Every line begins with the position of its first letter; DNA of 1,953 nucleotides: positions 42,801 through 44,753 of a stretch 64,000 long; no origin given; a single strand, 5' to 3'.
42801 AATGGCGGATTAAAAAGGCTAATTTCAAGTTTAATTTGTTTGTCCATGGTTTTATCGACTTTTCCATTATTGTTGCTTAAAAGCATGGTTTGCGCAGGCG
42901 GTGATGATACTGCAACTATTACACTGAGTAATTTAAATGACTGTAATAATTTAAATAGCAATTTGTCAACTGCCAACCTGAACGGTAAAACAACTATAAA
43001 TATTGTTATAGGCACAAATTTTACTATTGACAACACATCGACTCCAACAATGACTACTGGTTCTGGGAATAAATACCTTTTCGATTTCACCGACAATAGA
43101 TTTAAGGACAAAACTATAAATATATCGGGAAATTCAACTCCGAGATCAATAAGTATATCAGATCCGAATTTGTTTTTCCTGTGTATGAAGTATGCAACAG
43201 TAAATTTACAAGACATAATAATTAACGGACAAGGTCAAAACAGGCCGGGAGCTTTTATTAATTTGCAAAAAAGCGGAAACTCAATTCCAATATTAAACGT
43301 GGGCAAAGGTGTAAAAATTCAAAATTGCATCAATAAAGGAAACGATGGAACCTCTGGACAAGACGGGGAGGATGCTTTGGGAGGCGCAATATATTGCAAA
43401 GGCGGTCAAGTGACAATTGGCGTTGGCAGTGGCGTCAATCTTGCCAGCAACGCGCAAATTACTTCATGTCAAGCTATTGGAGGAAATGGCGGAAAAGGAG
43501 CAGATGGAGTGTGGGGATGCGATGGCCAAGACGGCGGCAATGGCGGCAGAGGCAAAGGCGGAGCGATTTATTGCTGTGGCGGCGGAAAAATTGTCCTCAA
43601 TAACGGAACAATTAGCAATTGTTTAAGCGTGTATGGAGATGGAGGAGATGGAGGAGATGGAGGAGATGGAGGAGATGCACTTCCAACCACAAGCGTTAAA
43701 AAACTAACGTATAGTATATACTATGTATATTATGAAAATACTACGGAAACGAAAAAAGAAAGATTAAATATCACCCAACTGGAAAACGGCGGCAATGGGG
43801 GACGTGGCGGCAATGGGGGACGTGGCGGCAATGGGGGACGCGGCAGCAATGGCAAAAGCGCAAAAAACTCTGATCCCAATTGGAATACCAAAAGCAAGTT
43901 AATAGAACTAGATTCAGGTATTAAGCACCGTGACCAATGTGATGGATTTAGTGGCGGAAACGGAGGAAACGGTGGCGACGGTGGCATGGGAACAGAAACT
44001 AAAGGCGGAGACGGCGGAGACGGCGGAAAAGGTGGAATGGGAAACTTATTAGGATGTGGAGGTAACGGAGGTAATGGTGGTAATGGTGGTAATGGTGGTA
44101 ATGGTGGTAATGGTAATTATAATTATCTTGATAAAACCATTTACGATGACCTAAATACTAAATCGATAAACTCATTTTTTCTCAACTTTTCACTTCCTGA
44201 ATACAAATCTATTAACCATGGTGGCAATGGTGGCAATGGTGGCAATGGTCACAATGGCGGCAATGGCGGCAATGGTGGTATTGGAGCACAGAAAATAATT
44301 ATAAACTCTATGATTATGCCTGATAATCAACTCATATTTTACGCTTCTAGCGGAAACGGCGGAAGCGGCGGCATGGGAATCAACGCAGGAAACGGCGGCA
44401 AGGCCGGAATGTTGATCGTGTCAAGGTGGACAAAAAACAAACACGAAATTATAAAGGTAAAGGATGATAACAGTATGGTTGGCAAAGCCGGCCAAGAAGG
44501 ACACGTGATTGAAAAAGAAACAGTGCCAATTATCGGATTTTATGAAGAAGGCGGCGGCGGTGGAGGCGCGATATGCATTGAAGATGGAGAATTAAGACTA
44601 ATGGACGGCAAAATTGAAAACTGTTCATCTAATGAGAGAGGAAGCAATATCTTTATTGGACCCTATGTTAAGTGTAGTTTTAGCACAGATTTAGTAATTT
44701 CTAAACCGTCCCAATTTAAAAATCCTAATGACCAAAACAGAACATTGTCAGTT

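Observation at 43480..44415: P2 carries six GGN/GGD/GGR glycine-rich blocks alternating with non-glycine segments, encoded by in-frame microsatellites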

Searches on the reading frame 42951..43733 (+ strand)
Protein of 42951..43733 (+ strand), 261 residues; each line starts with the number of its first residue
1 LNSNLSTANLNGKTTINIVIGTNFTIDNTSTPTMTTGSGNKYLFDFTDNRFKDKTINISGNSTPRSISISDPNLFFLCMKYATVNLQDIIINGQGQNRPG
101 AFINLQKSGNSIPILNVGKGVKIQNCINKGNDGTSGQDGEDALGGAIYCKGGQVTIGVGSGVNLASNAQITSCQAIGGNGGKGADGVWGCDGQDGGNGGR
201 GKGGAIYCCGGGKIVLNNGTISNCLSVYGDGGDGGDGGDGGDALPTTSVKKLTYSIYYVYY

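Call 76: predict_structure(alignment_id=A6)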
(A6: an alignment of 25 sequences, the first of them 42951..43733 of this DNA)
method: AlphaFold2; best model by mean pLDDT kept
length: 261 residues; sequences in the alignment: 25
mean_pLDDT: 87.7   pTM: 0.84
mean pLDDT of the five models: 87.7, 87.6, 85.7, 84.7, 84.5
residues with pLDDT >= 90: 188; 70-90: 39; 50-70: 17; < 50: 17
segments of 3 or more residues with pLDDT < 50: 247-261
pLDDT, mean of each block of 10 residues (from residue 1): 74 95 92 67 93 96 94 95 97 97 96 97 98 95 97 91 85 98 90 93 95 93 96 80 48 35 31
secondary structure, 60 per line:
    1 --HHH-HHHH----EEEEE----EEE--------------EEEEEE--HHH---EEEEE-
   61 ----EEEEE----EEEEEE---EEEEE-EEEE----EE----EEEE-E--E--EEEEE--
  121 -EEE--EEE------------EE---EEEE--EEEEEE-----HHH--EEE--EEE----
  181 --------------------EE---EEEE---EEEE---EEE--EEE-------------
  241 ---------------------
elements in order: H7-10 E15-19 E24-26 E41-46 E55-59 E65-69 E74-79 E83-87 E89-92 E103-106 E114-118 E122-124 E127-129 E147-150 E153-158 E169-171 E174-176 E206-209 E213-216 E220-222 E225-227

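Call 78: fold_search(model_id=the predicted structure, library=pdb)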
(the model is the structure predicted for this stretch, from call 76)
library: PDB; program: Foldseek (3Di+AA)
matches with E <= 10: 204; with E <= 0.001: 0
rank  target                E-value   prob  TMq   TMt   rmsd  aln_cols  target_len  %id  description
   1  5olr_A                9.8e-02  0.20  0.26  0.17  17.6       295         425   14  Rhamnogalacturonan lyase (released 2017-11-29)
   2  1ktw_A                1.4e-01  0.82  0.30  0.19   6.5       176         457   14  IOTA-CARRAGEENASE COMPLEXED TO IOTA-CARRAGEENAN FRAGMENTS (released 2003-06-10)
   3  6kfn                  1.5e-01  0.08  0.16  0.15  18.8       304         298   10  Crystal structure of alginate lyase from Paenibacillus sp. str. FPU-7 (released 2019-10-30)
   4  2xt2_B                2.4e-01  0.03  0.11  0.14  14.4       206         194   12  Structure of the pentapeptide repeat protein AlbG, a resistance factor for the topoisomerase poison albicidin. (released 2010-10-13)
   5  6fls_A                3.4e-01  0.03  0.13  0.14  16.6       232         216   11  Pentapeptide repeat family protein from Clostridium botulinum (released 2018-08-15)
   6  5g5n_B                3.8e-01  0.13  0.22  0.18  14.2       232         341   11  Structure of the snake adenovirus 1 hexon-interlacing LH3 protein, methylmercury chloride derivative (released 2017-06-07)
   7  7w1c_A                4.0e-01  0.11  0.23  0.12  14.6       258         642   14  Crystal structure of Klebsiella pneumoniae K1 capsule-specific polysaccharide lyase in a P1 crystal form (released 2022-05-18)
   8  1ooc_A                4.6e-01  0.04  0.13  0.11  16.6       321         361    9  Mutations in the T1.5 loop of pectate lyase A (released 2004-03-16)
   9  1h80_A                5.1e-01  0.57  0.30  0.20   6.4       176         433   14  1,3-ALPHA-1,4-BETA-D-GALACTOSE-4-SULFATE- 3,6-ANHYDRO-D-GALACTOSE-2-SULFATE 4 GALACTOHYDROLASE (released 2001-11-27)
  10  7w1c_C                5.1e-01  0.10  0.23  0.12  14.4       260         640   13  Crystal structure of Klebsiella pneumoniae K1 capsule-specific polysaccharide lyase in a P1 crystal form (released 2022-05-18)
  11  9qrm_B                5.1e-01  0.03  0.14  0.09  18.6       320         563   11  X-ray structure of Kp32gp38 in complex with K21 pyr5 (released 2025-09-03)
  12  6kvh                  5.4e-01  0.04  0.14  0.12  16.3       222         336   12  The mutant crystal structure of endo-polygalacturonase (T284A) from Talaromyces leycettanus JCM 12802 (released 2020-09-09)
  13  3lmw_A                5.7e-01  0.15  0.23  0.14  11.8       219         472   11  Crystal structure of iota-carrageenase family GH82 from A. fortis in absence of chloride ions (released 2010-08-18)
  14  3th0_A                5.7e-01  0.05  0.17  0.10  18.2       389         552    7  P22 Tailspike complexed with S.Paratyphi O antigen octasaccharide (released 2012-08-29)
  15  2vfn                  6.0e-01  0.04  0.17  0.10  17.8       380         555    7  Low Temperature Structure of P22 Tailspike Protein Fragment (109-666), Mutant V125A (released 2008-12-16)
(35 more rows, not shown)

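Call 80: fold_search(model_id=the predicted structure, library=viral)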
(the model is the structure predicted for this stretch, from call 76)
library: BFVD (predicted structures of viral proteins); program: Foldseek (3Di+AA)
matches with E <= 10: 447; with E <= 0.001: 1
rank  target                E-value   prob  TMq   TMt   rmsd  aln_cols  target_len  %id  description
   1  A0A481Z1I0            7.2e-04  0.54  0.19  0.07  19.3       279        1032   19  Uncharacterized protein [Mimivirus LCMiAC02]
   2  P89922                8.9e-03  0.28  0.17  0.19  18.0       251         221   12  Pectate lyase (Fragment) [Bacillus phage 12826]
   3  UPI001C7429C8         2.4e-02  0.10  0.13  0.13  16.7       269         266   12  (no name look-up for this kind of identifier)
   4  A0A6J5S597            7.8e-02  0.30  0.22  0.17  15.8       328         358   12  Uncharacterized protein [uncultured Caudovirales phage]
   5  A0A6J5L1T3            8.2e-02  0.09  0.17  0.09  18.0       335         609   12  Uncharacterized protein [uncultured Caudovirales phage]
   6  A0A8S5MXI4            8.6e-02  0.92  0.34  0.46   7.3       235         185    9  Uncharacterized protein (Fragment) [Myoviridae sp. ctWaE18]
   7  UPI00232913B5         9.6e-02  0.09  0.18  0.09  17.1       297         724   11  (no name look-up for this kind of identifier)
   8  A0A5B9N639            9.6e-02  0.07  0.15  0.08  18.2       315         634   11  (no name in the UniProt tables at hand)
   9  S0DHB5                1.1e-01  0.08  0.16  0.15  16.2       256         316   11  Uncharacterized protein [Cotesia sesamiae Kitale bracovirus]
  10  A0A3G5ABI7            1.2e-01  0.14  0.21  0.15  16.8       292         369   14  Right handed beta helix domain-containing protein [Hyperionvirus sp.]
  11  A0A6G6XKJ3            1.4e-01  0.10  0.20  0.12  16.4       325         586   10  (no name in the UniProt tables at hand)
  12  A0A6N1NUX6            1.4e-01  0.13  0.21  0.12  14.4       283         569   15  Right handed beta helix domain-containing protein [Tupanvirus deep ocean]
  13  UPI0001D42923         1.4e-01  0.10  0.19  0.11  18.0       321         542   15  (no name look-up for this kind of identifier)
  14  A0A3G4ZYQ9            1.6e-01  0.07  0.16  0.09  16.2       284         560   14  Uncharacterized protein [Gaeavirus sp.]
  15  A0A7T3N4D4            1.7e-01  0.15  0.20  0.24  13.4       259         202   13  Receptor binding protein 3 [Campylobacter phage F355]
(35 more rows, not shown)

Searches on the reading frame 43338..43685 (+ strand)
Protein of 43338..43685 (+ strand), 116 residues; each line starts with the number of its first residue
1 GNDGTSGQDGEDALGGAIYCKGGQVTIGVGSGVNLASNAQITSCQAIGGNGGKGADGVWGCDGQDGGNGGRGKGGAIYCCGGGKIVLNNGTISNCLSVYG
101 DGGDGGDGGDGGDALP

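Call 55: search_solved_structures(query=window:43338-43685:+, max_evalue=10, show_alignments=4)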
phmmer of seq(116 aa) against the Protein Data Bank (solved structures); distinct sequences matched with E-value up to 10: 1.
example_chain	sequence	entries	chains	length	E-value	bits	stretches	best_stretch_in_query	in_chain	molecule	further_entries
4xi6_A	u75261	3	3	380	0.078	16.4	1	52-75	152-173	E3 ubiquitin-protein ligase MIB1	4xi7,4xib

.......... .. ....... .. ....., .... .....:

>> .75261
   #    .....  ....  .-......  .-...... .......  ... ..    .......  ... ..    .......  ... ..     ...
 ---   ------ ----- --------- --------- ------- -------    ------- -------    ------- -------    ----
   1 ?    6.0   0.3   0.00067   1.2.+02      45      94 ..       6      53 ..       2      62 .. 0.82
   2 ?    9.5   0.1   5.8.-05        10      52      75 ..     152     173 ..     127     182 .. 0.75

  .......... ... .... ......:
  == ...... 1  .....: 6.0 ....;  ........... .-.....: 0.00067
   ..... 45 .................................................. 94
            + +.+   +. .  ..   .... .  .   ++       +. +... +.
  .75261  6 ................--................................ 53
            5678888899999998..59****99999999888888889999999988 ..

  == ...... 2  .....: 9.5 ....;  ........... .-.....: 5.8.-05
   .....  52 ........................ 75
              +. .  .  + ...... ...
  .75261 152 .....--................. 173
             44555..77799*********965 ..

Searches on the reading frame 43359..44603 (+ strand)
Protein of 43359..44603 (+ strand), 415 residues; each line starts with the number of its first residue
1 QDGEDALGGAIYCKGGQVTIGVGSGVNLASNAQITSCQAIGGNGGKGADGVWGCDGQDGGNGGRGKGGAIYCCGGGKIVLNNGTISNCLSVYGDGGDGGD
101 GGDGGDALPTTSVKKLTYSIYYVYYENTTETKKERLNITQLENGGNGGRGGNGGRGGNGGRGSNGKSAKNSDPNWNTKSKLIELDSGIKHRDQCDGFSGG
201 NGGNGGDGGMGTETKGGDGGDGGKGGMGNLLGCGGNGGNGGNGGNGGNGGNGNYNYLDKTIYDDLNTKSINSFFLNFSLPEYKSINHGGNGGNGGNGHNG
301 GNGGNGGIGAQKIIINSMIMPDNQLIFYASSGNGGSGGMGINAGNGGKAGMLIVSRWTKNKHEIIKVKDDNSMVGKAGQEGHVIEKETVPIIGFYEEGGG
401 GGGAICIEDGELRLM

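Call 62: search_solved_structures(query=A4, max_evalue=10, show_alignments=3)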
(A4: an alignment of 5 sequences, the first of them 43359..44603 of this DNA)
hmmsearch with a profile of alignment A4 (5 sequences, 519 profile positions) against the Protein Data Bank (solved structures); distinct sequences matched with E-value up to 10: 19.
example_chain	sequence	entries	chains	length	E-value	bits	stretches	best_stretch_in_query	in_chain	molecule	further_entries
7k5k_A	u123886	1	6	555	0.00088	21.6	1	317-381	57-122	M17 leucyl aminopeptidase, putative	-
3p8c_D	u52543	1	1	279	0.0074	18.5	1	125-170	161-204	Wiskott-Aldrich syndrome protein family member 1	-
7xez_A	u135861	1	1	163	0.013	17.7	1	145-168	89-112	Histone acetyltransferase p300,NUT family member 1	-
5mj3_C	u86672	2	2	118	0.017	17.3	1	228-292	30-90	ALPHABODY MA12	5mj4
9hy4_A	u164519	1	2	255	0.056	15.6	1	225-241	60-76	H-2 class I histocompatibility antigen, D-B alpha chain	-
7lyb_M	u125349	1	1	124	0.065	15.4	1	225-263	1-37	Isoform 7 of Breast cancer type 1 susceptibility protein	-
4v8m_AP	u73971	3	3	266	0.086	15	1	212-246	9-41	40S RIBOSOMAL PROTEIN S2, PUTATIVE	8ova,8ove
7usc_C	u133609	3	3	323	0.13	14.5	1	225-242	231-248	Wiskott-Aldrich syndrome protein family member 1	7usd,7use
9kcv_A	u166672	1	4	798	0.14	14.4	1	223-262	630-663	Protein CNGC15b,Calmodulin 2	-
5opt_d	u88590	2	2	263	0.14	14.3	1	229-248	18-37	40S ribosomal protein S2, putative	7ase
5the_A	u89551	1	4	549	0.28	13.4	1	147-172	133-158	Uncharacterized protein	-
8ubg_A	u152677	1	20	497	0.3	13.2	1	222-256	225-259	DpHF19,Green fluorescent protein (Fragment)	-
4f1n_A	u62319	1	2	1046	0.75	11.9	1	147-172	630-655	KpAGO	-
9dxd_A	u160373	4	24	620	2.8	10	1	224-258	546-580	Resolvase homolog YokA,SPbeta prophage-derived uncharacterized protein YotN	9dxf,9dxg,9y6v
7kb5_D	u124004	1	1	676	5.4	9.1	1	225-247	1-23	Protein translocation protein SEC63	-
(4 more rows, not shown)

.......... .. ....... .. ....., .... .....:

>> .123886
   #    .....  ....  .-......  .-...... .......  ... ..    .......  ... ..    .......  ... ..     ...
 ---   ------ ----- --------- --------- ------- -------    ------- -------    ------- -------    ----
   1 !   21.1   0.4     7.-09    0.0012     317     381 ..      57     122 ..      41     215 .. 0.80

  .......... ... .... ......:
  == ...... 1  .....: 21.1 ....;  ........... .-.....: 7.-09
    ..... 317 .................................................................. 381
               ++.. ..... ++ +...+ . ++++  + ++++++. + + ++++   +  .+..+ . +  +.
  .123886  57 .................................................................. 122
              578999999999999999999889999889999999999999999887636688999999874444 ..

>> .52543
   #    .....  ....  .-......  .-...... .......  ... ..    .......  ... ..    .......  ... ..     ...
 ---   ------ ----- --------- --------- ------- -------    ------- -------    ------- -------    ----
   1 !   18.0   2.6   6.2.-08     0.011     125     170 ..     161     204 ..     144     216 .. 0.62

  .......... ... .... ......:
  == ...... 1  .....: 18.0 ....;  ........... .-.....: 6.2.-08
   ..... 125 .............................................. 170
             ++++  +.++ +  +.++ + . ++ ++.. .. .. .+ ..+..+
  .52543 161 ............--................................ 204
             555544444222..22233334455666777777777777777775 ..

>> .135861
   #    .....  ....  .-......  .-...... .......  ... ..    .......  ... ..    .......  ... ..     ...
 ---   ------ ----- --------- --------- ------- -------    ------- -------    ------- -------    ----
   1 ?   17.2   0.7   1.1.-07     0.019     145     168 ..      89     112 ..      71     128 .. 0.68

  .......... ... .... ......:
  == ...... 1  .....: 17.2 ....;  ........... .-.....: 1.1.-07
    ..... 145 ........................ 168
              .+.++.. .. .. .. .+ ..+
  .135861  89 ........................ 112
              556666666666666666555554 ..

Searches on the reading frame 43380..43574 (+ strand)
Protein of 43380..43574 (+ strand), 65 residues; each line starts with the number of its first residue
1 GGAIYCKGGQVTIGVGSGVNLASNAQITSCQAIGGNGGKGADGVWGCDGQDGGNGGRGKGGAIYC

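Call 67: find_homologous_proteins(query=A5, max_evalue=0.001)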
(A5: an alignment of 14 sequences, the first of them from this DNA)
Query A5 (14 sequences) (65 aa, profile of the alignment): 11 proteins with E <= 0.001 among 8000 candidates.
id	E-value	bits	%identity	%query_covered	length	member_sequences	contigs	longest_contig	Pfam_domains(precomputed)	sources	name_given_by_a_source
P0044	1.4e-8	53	33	100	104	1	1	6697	-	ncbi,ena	-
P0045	3.9e-8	51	50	22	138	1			-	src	-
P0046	5.4e-7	48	52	42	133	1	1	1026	-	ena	-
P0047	1.9e-6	46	43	51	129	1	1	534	-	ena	-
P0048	7.7e-6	44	67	23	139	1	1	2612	PF13229.13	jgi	-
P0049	2.6e-5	42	38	60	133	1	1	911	-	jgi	jgi:hypothetical protein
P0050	4.0e-5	42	45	17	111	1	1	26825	-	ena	-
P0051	4.8e-5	41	45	31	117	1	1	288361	-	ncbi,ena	-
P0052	9.3e-5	41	-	-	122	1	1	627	-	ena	-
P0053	1.7e-4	40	28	71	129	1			-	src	-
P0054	2.8e-4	39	44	52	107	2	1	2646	-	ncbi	-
